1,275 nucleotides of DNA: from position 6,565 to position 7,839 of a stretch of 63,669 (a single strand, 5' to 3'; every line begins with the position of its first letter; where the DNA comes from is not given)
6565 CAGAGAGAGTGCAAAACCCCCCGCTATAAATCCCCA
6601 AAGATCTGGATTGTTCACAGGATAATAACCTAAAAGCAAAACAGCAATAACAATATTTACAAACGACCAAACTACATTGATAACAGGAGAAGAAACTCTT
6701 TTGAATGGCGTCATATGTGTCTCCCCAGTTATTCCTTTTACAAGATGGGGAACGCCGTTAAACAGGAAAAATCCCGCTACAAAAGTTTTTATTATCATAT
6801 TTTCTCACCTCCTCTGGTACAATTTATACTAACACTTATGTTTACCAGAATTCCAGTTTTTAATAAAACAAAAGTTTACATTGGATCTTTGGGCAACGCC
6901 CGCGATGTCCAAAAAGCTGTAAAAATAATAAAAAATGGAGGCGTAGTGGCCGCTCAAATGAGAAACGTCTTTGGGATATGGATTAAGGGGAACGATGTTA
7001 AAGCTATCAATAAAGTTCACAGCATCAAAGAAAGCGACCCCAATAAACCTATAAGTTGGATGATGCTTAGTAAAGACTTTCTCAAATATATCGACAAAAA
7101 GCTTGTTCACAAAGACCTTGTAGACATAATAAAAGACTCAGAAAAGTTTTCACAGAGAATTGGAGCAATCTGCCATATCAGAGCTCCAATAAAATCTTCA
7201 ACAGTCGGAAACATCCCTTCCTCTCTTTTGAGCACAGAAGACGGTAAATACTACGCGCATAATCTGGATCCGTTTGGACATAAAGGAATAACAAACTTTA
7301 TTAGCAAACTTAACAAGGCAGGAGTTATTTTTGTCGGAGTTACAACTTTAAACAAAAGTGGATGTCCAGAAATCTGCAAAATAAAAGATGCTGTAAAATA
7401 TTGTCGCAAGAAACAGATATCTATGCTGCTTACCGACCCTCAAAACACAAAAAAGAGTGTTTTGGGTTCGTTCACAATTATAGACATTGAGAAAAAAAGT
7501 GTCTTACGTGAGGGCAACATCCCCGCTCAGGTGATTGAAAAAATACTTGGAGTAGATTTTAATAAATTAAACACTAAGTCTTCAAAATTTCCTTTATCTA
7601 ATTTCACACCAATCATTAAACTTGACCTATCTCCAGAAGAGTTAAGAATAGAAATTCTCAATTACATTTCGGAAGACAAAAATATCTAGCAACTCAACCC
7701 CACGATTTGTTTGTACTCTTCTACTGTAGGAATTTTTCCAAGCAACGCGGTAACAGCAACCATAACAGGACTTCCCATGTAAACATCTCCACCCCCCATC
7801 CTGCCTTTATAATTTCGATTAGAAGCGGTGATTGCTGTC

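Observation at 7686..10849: Orphan 2-oxoacid chain-extension module (DRE-TIM synthase plus fused isomerase, no dehydrogenase) with altered substrate motifs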

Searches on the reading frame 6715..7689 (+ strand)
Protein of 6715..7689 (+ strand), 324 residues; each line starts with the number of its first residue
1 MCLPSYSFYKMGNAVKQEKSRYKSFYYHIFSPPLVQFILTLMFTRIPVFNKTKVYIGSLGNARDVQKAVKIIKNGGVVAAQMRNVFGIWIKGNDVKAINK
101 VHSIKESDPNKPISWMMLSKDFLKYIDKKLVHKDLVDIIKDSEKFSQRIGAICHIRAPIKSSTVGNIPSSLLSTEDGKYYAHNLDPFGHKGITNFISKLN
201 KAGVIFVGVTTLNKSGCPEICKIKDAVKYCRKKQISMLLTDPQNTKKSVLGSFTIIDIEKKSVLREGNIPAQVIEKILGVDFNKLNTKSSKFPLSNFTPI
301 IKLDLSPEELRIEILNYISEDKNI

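Call 3: search_protein_families(library=pfam, proteins=[window:6715-7689:+], max_evalue=0.01)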
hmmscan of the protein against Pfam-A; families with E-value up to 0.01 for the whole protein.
window:6715-7689:+ (324 aa): 2 families
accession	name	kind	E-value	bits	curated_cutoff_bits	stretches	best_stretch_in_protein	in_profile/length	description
PF01300.24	Sua5_yciO_yrdC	-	1.1e-05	25.4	25.1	1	70-123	1-54/178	Telomere recombination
PF16861.10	Carbam_trans_C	-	0.00023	21.2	27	0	196-242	118-165/170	Carbamoyltransferase C-terminus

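Call 4: search_protein_families(library=ncbifam, proteins=[window:6715-7689:+], max_evalue=0.01)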
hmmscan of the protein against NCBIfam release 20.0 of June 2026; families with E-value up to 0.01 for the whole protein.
window:6715-7689:+ (324 aa): 1 family
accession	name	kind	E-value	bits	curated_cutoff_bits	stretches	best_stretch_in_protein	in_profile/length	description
TIGR00057.1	TIGR00057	equivalog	7.6e-11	41.6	123.2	1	62-126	8-72/202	L-threonylcarbamoyladenylate synthase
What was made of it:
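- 6838..7689 (+): Convergent YrdC/Sua5-fold paralogue of unknown function, 283 aa as called (the ORF starts at 6715). It is a conserved member of the module. Weak PF01300 and TIGR00057 hits (calls 3, 4).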

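Call 33: search_solved_structures(query=A3, max_evalue=1, show_alignments=2)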
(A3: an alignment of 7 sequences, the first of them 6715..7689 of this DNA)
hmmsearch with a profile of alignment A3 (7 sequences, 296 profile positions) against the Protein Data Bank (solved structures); distinct sequences matched with E-value up to 1: 27.
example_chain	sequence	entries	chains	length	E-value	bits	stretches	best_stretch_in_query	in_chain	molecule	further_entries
8ide_A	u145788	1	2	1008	0.00014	24.4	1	31-94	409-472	N(6)-L-threonylcarbamoyladenine synthase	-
9d3h_A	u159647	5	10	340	0.00029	23.3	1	34-82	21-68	Threonylcarbamoyl-AMP synthase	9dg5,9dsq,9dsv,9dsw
3vth_A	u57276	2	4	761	0.0038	19.7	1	32-90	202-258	Hydrogenase maturation factor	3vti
6f87_A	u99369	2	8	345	0.018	17.5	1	35-78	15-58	Threonylcarbamoyl-AMP synthase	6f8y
6f89_A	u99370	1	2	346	0.02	17.3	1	35-78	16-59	Threonylcarbamoyl-AMP synthase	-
1jcu_A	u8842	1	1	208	0.023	17.1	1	33-89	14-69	conserved protein MTH1692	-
1hru_A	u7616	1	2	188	0.039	16.4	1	31-103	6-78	YRDC GENE PRODUCT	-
2mx1_A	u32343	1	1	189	0.042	16.2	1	31-103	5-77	Threonylcarbamoyl-AMP synthase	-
6mtz_A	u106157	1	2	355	0.27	13.6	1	164-224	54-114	HepC.19480.a.B1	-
2eqa_A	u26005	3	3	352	0.39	13.1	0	31-78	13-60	Hypothetical protein ST1526 | Putative uncharacterized protein ST1526 | YrdC/Sua5 family protein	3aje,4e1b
621p_A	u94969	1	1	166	0.41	13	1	145-210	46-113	H-RAS P21 PROTEIN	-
7dph_A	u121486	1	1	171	0.44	12.9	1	145-210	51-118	GTPase HRas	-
4l8v_A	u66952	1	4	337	0.65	12.3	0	159-211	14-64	Inositol 2-dehydrogenase/D-chiro-inositol 3-dehydrogenase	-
4l9r_A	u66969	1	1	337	0.65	12.3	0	159-211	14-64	Inositol 2-dehydrogenase/D-chiro-inositol 3-dehydrogenase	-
7f69_A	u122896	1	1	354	0.69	12.2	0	55-158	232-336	Isoform 2 of WD repeat domain phosphoinositide-interacting protein 2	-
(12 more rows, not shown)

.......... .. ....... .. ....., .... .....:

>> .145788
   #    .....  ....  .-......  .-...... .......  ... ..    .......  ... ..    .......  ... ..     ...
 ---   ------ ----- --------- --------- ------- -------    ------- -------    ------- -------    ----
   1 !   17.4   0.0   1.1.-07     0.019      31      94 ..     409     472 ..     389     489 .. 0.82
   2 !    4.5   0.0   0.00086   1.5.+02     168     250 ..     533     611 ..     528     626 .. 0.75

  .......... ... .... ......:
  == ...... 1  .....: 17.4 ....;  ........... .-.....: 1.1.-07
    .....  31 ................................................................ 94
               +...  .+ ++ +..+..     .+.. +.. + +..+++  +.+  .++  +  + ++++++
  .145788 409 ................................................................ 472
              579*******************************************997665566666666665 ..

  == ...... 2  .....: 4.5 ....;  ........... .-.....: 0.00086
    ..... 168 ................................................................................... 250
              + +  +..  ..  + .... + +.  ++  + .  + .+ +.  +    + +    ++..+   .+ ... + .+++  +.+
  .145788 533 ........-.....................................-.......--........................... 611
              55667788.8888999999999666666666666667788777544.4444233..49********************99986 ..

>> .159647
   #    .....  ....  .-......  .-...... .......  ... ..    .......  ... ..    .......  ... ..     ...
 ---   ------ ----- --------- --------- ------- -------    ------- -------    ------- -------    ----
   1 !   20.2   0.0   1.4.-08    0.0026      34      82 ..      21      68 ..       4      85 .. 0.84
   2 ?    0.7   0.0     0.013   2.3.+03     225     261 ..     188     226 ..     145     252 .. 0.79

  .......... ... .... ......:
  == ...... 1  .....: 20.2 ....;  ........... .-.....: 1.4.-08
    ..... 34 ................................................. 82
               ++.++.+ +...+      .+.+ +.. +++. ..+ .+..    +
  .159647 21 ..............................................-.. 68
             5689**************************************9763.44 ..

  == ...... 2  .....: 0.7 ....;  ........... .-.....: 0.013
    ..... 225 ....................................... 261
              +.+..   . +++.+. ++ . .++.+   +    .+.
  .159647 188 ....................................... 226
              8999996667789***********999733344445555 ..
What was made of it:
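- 6838..7689 (+): The profile matches TsaC, Sua5 and HypF YrdC domains in the PDB (call 33).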

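Call 43: find_homologous_proteins(query=A3, max_evalue=0.001)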
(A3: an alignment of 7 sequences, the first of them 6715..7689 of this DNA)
Query A3 (7 sequences) (324 aa, profile of the alignment): 23 proteins with E <= 0.001 among 4590 candidates.
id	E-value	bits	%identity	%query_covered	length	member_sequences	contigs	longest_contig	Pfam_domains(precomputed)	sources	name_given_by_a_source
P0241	1.5e-115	404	100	87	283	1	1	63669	PF01300.25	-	-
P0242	2.9e-111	389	41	82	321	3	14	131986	-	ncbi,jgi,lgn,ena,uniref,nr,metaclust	ncbi:hypothetical protein A3A46_04035 [Candidatus Roizmanbacteria bacterium RIFCSPLOWO2_01_FULL_37_1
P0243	1.2e-82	296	26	64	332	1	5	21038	-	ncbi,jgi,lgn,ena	ncbi:MAG TPA: hypothetical protein VIK81_01485 [Patescibacteria group bacterium]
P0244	2.0e-56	209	36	81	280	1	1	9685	-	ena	-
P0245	1.4e-50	190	25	73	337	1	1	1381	-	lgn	-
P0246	2.3e-44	170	24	85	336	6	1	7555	-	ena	-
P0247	2.0e-42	163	24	79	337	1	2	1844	-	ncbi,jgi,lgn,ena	-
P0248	5.2e-42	162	24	77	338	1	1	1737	-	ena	-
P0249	6.9e-42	162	26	57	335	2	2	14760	-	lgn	-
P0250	1.0e-40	158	22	63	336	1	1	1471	-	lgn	-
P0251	7.6e-40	155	22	54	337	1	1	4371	-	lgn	-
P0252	1.7e-39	154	23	68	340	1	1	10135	-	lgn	-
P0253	6.1e-39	152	26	77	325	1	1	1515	-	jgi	jgi:hypothetical protein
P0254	1.3e-37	148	23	84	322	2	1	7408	-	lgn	-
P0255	2.1e-37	147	22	56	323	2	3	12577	-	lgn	-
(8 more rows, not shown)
